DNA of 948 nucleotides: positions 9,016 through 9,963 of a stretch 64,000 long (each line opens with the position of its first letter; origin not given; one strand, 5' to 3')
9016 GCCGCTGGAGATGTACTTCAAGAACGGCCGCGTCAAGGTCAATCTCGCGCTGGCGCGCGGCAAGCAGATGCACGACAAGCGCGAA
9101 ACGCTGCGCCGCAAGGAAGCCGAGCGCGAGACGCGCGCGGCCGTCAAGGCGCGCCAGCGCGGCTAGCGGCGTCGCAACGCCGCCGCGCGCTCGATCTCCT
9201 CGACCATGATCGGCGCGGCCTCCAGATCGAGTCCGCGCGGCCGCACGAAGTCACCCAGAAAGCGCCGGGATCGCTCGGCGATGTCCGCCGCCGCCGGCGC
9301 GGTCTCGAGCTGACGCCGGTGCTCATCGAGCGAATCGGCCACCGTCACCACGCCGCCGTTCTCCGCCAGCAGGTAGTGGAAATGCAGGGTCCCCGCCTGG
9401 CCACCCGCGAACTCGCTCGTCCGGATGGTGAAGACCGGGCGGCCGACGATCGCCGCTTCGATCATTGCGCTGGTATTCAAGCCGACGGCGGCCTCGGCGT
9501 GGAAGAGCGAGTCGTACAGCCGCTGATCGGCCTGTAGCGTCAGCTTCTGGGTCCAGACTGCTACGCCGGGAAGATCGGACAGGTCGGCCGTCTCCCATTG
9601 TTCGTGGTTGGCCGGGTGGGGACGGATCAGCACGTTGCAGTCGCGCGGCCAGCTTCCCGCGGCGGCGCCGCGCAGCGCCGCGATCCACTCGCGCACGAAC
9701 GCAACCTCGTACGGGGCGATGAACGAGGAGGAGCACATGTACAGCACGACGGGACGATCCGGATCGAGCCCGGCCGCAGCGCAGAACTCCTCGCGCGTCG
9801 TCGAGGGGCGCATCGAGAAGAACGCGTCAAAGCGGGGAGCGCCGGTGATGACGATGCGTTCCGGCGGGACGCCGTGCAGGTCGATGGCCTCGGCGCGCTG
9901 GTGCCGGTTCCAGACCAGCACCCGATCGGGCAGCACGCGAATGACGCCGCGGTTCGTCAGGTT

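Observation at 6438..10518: Inverted pair of uncharacterised GT-B-like paralogs, one fused to FkbM, bracketing smpB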

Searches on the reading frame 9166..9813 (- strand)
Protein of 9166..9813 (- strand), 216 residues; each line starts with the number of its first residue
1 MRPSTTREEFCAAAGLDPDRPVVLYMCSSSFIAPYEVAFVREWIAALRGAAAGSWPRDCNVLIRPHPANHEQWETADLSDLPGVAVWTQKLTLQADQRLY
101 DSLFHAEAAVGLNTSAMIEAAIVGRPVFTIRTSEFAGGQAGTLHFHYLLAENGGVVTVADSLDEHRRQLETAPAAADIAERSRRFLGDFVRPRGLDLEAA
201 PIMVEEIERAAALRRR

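Call 71: predict_structure(alignment_id=A3)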
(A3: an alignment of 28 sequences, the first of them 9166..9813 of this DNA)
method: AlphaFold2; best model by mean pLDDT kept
length: 216 residues; sequences in the alignment: 28
mean_pLDDT: 87.4   pTM: 0.84
mean pLDDT of the five models: 87.4, 87.1, 87.0, 86.4, 85.4
residues with pLDDT >= 90: 117; 70-90: 77; 50-70: 22; < 50: 0
segments of 3 or more residues with pLDDT < 50: none
pLDDT, mean of each block of 10 residues (from residue 1): 91 96 85 80 96 96 90 92 87 70 94 83 91 71 81 88 94 85 90 88 91 83
secondary structure, 60 per line:
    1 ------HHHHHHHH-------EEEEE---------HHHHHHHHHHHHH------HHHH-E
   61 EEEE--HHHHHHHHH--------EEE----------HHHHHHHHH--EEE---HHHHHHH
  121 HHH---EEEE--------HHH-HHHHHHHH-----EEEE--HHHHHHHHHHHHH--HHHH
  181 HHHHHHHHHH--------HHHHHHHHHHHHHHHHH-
elements in order: H7-14 E22-26 H36-48 H55-58 E60-64 H67-75 E84-86 H97-105 E108-110 H114-123 E127-130 H143-150 E156-159 H162-174 H177-190 H199-215

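Call 74: fold_search(model_id=the predicted structure, library=pdb)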
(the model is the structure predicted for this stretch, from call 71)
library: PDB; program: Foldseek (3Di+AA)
matches with E <= 10: 1403; with E <= 0.001: 114
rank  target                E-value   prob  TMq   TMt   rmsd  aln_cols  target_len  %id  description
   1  4x1t                  8.8e-07  1.00  0.51  0.37   5.5       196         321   19  The crystal structure of Arabidopsis thaliana galactolipid synthase MGD1 in complex with UDP (released 2016-02-10)
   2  8b5s_B                1.7e-06  1.00  0.50  0.34   6.0       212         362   17  Crystal Structure of P. aeruginosa WaaG in complex with UDP-glucose (released 2023-10-04)
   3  8b5q_A                4.7e-06  1.00  0.50  0.33   6.2       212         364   16  Crystal Structure of P. aeruginosa WaaG in complex with UMP (released 2023-10-04)
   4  4rif_A                6.3e-06  1.00  0.50  0.31   4.3       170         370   15  Landomycin Glycosyltransferase LanGT2, carbasugar substrate complex (released 2015-01-28)
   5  8b5q_B                9.0e-06  1.00  0.50  0.33   6.0       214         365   17  Crystal Structure of P. aeruginosa WaaG in complex with UMP (released 2023-10-04)
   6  3ia7_A                9.5e-06  1.00  0.50  0.30   5.5       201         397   20  Crystal Structure of CalG4, the Calicheamicin Glycosyltransferase (released 2010-06-02)
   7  8b5s_A                9.5e-06  1.00  0.49  0.33   6.2       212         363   16  Crystal Structure of P. aeruginosa WaaG in complex with UDP-glucose (released 2023-10-04)
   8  8b62_A                1.4e-05  1.00  0.48  0.32   6.3       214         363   17  Crystal Structure of P. aeruginosa WaaG in complex with UDP-galactose (released 2023-10-04)
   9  4rih_B                1.6e-05  1.00  0.52  0.32   3.7       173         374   17  Chimeric Glycosyltransferase LanGT2S8Ac, carbasugar substrate complex (released 2015-01-28)
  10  3vue                  1.6e-05  1.00  0.41  0.21  11.2       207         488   14  Crystal Structure of Rice Granule bound Starch Synthase I Catalytic Domain (released 2012-09-05)
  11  3l7i_A                1.9e-05  1.00  0.55  0.31   5.0       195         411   13  Structure of the Wall Teichoic Acid Polymerase TagF (released 2010-04-28)
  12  3l7j_B                2.3e-05  1.00  0.54  0.31   5.1       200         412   12  Structure of the Wall Teichoic Acid Polymerase TagF, H444N variant (released 2010-04-28)
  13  5zlr_A                2.5e-05  1.00  0.52  0.32   5.6       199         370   19  Structure of NeuC (released 2018-05-16)
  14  5xvs_A                3.3e-05  1.00  0.51  0.32   6.2       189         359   19  Crystal structure of UDP-GlcNAc 2-epimerase NeuC complexed with UDP (released 2018-04-11)
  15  4wyi                  3.5e-05  1.00  0.52  0.36   4.7       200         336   18  The crystal structure of Arabidopsis thaliana galactolipid synthase, MGD1 (apo-form) (released 2016-02-17)
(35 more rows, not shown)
